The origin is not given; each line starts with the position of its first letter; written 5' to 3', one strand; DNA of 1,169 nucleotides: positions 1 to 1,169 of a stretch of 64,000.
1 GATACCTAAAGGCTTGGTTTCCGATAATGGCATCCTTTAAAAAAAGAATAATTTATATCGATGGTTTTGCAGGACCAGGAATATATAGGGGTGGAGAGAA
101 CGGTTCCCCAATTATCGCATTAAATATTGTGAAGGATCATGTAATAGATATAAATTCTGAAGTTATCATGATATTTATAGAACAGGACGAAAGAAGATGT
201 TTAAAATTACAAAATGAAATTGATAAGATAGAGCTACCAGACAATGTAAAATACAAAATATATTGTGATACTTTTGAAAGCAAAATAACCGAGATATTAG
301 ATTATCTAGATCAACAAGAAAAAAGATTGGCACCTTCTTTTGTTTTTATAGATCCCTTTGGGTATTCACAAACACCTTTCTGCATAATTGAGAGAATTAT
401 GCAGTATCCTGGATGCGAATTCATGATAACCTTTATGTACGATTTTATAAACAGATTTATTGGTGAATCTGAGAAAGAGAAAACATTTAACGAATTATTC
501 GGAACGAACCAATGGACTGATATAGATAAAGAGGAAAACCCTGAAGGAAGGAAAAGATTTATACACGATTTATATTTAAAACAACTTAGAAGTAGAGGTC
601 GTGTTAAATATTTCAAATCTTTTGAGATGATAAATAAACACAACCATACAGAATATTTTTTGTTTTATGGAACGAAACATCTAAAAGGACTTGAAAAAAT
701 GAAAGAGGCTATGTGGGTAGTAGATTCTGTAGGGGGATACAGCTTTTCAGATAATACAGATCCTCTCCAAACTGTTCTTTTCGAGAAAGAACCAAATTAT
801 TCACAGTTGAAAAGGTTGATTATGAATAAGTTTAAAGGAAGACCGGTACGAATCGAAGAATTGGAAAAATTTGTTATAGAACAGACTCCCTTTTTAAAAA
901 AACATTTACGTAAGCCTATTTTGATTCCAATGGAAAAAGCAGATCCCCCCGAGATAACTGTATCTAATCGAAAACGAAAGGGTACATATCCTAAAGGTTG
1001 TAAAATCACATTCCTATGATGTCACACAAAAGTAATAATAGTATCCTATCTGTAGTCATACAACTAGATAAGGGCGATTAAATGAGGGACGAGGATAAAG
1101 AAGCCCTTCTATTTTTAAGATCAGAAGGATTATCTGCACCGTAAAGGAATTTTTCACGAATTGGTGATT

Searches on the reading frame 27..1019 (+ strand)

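Call 20: search_protein_families(library=pfam, proteins=[window:27-1019:+], max_evalue=0.00001)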
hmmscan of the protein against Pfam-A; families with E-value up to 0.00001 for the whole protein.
window:27-1019:+ (330 aa): 1 family
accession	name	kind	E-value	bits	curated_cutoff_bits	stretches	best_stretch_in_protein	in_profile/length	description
PF22560.2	GMT-wHTH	-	2.2e-07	31.7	27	1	240-296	2-64/82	GMT-like wHTH domain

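Call 103: search_protein_families(library=padloc, proteins=[window:27-1019:+], max_evalue=0.01)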
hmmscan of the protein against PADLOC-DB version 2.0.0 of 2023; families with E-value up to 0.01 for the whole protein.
window:27-1019:+ (330 aa): 5 families
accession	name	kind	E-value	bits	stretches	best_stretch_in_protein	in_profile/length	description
PDLC04567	PDC-M30A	-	3e-66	222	1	5-329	40-380/381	-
PDLC04566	PDC-M30A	-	2.2e-36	123.7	1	3-315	36-345/372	-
PDLC04568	PDC-M30A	-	6.8e-26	89.5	1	3-305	37-338/368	-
PDLC04636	PDC-M41A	-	3.7e-12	44.6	1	5-113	34-141/281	-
PDLC04635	PDC-M41A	-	7.6e-08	30.6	1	47-165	94-213/298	-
